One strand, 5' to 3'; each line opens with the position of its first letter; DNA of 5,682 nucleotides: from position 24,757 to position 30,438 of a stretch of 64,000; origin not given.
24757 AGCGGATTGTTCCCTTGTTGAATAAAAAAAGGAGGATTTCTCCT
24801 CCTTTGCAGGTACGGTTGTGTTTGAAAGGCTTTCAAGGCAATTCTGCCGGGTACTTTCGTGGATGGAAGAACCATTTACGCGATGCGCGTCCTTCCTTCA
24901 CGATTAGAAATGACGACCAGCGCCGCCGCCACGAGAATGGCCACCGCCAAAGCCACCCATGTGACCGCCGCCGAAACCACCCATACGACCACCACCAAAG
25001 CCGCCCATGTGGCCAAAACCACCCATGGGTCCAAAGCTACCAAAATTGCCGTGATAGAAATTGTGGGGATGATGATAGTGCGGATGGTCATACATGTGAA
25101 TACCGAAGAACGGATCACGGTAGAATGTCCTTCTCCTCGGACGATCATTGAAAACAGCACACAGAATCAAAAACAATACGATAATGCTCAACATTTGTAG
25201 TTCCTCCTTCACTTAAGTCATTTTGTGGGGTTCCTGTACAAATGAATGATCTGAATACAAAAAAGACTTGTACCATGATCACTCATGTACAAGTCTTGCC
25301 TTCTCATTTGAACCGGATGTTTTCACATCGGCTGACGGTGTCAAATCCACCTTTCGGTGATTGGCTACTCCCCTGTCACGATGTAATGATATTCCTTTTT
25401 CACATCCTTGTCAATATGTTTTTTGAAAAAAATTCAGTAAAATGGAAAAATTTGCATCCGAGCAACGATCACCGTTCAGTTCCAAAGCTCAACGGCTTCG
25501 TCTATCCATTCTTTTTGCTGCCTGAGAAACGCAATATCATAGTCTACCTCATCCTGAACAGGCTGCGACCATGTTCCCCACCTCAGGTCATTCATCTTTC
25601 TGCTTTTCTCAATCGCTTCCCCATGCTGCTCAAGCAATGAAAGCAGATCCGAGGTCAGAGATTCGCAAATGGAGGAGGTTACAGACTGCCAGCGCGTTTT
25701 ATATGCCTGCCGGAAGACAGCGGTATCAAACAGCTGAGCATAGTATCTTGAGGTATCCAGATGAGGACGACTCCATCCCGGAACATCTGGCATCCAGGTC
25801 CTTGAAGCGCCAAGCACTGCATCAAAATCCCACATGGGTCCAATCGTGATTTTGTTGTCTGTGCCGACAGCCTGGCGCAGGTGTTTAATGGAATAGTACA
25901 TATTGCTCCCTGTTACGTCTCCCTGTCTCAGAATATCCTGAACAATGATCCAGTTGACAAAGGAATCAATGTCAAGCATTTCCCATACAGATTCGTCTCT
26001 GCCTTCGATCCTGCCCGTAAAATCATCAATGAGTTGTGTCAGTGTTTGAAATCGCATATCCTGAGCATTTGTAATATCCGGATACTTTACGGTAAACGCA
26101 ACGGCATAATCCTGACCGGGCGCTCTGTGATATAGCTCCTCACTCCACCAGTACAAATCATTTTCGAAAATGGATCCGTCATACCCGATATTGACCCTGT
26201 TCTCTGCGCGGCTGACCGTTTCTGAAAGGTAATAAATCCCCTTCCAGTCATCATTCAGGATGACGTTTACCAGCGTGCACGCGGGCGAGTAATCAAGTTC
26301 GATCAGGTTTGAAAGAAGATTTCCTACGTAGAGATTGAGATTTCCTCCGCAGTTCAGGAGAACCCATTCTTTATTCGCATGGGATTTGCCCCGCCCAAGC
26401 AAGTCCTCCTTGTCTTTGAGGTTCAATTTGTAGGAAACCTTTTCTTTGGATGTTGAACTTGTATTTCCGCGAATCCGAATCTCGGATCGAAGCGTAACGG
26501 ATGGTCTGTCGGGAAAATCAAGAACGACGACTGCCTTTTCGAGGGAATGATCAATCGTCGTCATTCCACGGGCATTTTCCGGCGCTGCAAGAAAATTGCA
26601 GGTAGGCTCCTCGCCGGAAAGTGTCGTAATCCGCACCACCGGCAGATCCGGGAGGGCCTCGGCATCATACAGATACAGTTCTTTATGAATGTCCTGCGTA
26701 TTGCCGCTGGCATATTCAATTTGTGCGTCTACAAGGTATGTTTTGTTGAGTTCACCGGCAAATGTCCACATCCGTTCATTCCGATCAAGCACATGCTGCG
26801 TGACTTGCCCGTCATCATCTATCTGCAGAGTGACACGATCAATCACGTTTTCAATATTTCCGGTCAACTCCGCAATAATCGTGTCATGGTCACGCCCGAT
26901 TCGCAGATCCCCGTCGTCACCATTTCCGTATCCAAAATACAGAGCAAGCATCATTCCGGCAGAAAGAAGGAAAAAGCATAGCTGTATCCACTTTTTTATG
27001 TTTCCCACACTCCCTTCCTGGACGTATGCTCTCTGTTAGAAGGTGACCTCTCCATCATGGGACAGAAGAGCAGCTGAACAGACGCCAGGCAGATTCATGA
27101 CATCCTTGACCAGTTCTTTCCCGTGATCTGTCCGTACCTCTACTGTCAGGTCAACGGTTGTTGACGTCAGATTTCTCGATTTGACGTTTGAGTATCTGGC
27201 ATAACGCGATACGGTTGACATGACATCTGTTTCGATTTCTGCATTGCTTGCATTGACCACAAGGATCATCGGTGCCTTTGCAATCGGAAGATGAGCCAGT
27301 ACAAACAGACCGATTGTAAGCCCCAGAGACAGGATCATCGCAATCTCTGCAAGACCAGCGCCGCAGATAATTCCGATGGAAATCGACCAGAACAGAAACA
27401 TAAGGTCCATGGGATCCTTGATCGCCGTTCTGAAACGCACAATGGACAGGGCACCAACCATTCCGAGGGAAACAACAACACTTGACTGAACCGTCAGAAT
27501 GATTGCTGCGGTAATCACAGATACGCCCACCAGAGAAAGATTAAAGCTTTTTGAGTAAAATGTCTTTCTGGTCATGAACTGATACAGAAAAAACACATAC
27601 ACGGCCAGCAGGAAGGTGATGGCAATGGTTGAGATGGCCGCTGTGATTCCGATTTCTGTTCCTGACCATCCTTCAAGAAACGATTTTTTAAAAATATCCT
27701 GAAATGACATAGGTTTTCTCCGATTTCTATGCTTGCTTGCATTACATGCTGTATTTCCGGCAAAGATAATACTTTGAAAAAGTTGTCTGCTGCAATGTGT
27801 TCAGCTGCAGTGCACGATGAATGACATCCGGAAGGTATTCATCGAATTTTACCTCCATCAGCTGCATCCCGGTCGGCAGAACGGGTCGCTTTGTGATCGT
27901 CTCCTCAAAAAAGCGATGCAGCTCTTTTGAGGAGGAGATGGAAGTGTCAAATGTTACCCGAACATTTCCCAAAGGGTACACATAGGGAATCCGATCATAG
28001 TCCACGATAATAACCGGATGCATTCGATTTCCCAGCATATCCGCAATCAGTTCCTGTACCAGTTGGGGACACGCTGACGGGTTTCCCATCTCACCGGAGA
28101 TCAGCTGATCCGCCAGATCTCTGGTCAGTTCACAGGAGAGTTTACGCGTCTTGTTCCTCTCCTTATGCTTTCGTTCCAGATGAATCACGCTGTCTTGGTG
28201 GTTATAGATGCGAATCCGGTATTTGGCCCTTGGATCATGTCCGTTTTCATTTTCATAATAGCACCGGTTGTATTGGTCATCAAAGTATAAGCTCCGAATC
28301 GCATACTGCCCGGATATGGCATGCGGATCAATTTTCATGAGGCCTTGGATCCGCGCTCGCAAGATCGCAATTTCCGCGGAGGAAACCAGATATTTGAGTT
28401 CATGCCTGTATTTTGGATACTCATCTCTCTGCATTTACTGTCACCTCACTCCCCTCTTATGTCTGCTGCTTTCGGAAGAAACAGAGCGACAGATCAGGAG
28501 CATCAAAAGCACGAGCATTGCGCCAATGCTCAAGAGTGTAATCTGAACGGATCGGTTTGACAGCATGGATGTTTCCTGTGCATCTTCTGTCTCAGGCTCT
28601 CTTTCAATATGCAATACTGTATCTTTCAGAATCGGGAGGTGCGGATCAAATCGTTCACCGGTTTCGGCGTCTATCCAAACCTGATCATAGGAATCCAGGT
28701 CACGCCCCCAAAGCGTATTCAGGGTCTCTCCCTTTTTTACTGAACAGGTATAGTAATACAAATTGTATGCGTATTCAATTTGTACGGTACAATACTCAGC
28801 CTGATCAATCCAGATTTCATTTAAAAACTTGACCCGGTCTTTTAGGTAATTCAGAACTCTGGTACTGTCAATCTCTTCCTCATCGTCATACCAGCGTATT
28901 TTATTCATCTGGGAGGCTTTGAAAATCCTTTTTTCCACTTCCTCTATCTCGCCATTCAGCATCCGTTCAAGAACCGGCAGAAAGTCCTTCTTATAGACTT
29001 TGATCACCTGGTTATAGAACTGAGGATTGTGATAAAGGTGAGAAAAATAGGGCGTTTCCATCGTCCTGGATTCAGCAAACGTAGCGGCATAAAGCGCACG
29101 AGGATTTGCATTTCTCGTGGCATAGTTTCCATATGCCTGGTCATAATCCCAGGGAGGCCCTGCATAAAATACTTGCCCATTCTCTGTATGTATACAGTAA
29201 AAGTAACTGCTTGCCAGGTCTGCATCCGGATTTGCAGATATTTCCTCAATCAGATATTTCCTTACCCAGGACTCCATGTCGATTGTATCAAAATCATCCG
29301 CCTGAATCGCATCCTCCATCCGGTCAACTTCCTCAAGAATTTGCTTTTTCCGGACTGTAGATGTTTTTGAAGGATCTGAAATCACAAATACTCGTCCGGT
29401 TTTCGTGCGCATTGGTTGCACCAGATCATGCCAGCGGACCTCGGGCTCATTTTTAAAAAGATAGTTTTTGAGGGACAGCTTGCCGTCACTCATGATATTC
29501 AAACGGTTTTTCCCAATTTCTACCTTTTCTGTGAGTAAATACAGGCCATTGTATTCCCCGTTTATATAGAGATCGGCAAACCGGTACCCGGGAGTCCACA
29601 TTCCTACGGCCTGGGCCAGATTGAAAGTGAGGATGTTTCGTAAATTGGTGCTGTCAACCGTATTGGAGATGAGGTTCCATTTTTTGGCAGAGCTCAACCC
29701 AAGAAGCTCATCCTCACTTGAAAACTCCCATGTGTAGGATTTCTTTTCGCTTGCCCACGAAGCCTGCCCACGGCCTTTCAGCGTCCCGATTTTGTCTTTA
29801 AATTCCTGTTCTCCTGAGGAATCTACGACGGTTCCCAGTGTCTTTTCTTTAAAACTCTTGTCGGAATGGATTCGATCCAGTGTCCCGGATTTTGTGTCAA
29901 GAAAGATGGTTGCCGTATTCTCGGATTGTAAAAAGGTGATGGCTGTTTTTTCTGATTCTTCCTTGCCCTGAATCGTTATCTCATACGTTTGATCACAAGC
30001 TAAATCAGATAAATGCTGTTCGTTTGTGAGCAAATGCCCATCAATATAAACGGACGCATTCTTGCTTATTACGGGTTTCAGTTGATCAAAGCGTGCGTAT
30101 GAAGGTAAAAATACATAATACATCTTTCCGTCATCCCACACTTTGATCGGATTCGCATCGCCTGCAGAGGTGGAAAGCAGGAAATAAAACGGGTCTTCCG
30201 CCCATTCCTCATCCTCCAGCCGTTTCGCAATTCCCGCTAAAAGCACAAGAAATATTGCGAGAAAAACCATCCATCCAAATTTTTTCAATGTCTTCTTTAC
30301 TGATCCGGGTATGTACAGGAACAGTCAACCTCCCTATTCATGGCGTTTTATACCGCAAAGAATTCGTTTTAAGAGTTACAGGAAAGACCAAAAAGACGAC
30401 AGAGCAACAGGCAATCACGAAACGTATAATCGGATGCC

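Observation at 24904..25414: Mn2+ (yybP-ykoY) riboswitch with terminator platform controlling a 96-aa His/Gly/Met-rich single-pass mini-protein instead of a known Mn exporter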

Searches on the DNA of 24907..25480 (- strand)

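Call 4: search_rna_families(source=window, start=25150, end=25480, threshold=evalue, max_evalue=10, show_alignments=5)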
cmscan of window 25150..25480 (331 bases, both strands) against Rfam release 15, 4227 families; matches with E-value up to 10: 8.
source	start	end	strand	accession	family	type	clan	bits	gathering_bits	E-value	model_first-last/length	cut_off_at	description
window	25258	25361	-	RF02617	SSRC10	Gene; sRNA;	-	19.3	56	0.2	1-113/113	no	Streptococcus sRNA 10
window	25371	25452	+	RF01705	Flavo-1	Gene; sRNA;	-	19.2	42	0.13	1-76/76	no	Flavo-1 RNA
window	25395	25455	-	RF02153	NBR2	Gene; lncRNA;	-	18.9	40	1.7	1-63/63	no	Neighbour of BRCA1 gene 2 converved region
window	25259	25385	-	RF00080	Manganese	Cis-reg; riboswitch;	-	14.7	45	0.039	1-177/177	no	Manganese Mn2+ riboswitch aptamer (yybP-ykoY)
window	25263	25297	-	RF00455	mir-15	Gene; miRNA;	CL00085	14.7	57.3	0.93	26-62/88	no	mir-15 microRNA precursor family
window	25384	25426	-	RF01099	PK-IAV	Cis-reg;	-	13.2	47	4.9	1-48/48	no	Pseudoknot of influenza A virus gene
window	25396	25447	-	RF02098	DGCR5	Gene; lncRNA;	-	12.5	50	8.8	1-49/49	no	DiGeorge syndrome critical region gene 5 conserved region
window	25150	25273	-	RF01824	RUF20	Gene;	-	9.6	60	5.5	1-213/425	3'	RNA of unknown function 20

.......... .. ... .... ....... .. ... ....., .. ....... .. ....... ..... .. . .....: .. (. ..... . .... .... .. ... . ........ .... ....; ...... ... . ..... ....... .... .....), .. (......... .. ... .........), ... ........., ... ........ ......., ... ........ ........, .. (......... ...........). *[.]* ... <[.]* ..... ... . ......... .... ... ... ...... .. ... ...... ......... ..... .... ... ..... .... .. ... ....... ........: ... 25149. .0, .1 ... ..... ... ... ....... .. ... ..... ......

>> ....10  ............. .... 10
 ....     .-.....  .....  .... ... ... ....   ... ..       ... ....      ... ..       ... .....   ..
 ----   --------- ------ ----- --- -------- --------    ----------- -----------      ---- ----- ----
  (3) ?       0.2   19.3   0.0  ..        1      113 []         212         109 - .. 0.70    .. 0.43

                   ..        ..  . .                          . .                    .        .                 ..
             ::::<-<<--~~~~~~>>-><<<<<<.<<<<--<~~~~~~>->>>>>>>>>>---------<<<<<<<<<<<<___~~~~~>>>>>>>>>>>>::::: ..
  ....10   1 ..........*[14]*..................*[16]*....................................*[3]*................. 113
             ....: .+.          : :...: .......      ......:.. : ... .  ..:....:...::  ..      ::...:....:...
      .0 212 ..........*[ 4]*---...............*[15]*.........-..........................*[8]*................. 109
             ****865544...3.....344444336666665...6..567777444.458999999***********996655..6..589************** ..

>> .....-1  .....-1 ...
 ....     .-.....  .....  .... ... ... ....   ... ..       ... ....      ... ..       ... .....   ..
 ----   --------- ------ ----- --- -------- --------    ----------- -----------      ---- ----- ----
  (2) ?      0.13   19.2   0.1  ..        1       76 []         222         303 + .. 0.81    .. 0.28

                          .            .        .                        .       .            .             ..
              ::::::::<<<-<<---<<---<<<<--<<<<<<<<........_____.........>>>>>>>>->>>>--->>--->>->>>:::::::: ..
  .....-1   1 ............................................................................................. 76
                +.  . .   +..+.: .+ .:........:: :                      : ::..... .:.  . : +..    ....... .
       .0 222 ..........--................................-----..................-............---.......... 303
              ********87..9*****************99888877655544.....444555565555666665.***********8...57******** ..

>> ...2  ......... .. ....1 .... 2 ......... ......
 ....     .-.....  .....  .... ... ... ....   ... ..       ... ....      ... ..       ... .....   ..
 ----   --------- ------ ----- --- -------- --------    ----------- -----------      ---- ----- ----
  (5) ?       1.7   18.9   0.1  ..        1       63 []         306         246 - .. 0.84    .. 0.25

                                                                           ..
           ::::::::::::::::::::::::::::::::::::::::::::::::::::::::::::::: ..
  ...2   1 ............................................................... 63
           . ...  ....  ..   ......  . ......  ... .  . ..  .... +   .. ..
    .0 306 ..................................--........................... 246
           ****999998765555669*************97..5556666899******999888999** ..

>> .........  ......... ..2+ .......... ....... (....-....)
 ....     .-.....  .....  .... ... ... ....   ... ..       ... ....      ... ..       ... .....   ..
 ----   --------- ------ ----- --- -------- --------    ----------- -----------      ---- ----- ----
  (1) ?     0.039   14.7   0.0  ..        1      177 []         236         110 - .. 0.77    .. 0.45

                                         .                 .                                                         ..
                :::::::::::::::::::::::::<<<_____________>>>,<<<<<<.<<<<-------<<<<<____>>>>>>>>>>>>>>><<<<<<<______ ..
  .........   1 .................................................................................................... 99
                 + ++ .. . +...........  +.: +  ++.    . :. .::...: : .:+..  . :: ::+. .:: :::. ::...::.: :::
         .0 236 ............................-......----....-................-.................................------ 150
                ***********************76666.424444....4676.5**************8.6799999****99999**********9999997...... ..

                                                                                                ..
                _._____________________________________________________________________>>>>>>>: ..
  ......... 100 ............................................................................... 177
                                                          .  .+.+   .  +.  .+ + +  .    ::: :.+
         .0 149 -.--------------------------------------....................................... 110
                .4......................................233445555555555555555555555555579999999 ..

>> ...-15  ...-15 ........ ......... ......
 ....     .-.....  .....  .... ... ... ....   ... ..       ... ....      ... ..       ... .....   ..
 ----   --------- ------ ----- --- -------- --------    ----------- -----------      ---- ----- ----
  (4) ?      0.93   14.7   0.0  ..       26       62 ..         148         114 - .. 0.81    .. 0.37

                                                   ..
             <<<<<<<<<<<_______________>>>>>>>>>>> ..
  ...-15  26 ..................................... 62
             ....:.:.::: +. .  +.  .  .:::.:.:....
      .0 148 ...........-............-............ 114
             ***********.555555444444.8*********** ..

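Call 65: search_with_rna_model(model_id=R1, sources=[L082, L083, L084, L085, L086, L087, L088, L089, L090, L091], max_evalue=1, show_alignments=0)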
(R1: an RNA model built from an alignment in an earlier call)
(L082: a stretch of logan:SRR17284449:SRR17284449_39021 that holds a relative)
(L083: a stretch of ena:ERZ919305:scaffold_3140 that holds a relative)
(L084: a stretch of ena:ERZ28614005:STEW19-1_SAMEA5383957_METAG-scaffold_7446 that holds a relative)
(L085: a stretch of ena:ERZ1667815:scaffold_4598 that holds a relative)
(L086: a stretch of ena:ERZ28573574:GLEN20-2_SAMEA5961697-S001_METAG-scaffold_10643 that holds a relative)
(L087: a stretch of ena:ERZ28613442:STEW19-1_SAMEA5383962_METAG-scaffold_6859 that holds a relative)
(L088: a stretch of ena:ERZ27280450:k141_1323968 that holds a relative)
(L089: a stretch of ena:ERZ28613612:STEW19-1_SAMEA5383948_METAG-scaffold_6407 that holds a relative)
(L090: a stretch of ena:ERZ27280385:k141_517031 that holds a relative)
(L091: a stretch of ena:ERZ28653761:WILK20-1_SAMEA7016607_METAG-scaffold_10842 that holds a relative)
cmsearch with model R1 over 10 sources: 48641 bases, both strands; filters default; matches with E-value up to 1: 6.
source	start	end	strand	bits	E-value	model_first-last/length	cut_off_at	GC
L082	367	464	+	40.9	8.6e-09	1-102/102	no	0.57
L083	2835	2932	+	40.9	8.7e-09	1-102/102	no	0.53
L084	937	1034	+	40.9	8.7e-09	1-102/102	no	0.53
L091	899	1001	+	35.7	2.1e-07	1-102/102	no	0.62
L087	2833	2935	+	30.9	3.9e-06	1-102/102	no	0.6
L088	2833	2935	+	30.9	3.9e-06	1-102/102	no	0.6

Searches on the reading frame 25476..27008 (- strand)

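Call 8: search_protein_families(library=pfam, max_evalue=0.01, proteins=[window:25476-27008:-])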
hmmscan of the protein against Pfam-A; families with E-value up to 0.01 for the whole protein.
window:25476-27008:- (510 aa): 1 family
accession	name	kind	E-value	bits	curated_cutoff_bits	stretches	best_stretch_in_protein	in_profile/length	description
PF08757.17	CotH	-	2.1e-26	93.7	23.8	1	177-502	1-322/322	CotH kinase protein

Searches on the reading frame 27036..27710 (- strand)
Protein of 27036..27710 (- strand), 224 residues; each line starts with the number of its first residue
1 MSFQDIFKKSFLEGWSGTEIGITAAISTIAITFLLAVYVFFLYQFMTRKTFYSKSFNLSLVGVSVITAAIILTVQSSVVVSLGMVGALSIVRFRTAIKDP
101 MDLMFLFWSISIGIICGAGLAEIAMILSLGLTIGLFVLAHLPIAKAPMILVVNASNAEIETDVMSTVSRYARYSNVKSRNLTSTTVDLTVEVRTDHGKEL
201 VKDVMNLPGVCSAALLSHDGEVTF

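Call 8: search_protein_families(library=pfam, max_evalue=0.01, proteins=[window:27036-27710:-])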
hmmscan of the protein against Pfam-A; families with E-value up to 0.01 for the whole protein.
window:27036-27710:- (224 aa): 1 family
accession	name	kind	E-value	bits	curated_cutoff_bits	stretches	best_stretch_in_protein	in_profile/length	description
PF16316.10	DUF4956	-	7.8e-13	48.9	30.6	1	37-172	7-135/169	Domain of unknown function (DUF4956)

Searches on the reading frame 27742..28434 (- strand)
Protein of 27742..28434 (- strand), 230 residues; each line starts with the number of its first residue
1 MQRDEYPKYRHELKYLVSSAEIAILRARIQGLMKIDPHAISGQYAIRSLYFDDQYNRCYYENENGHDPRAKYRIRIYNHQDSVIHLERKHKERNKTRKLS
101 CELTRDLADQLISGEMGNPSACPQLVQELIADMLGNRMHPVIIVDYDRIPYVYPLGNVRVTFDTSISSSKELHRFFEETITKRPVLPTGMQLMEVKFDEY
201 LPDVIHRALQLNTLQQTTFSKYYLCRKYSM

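Call 8: search_protein_families(library=pfam, max_evalue=0.01, proteins=[window:27742-28434:-])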
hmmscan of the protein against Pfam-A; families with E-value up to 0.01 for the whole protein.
window:27742-28434:- (230 aa): 2 families
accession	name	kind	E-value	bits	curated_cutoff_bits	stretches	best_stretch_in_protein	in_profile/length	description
PF09359.15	VTC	-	4.3e-41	141.4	23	1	10-226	2-231/235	VTC domain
PF01928.26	CYTH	-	0.0052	17.1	23.2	1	12-164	5-132/179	CYTH domain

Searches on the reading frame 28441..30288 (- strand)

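Call 8: search_protein_families(library=pfam, max_evalue=0.01, proteins=[window:28441-30288:-])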
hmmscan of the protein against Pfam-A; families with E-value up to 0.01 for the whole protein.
window:28441-30288:- (615 aa): 1 family
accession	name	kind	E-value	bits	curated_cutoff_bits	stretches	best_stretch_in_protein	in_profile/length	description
PF08757.17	CotH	-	1.1e-31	111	23.8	1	172-486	3-315/322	CotH kinase protein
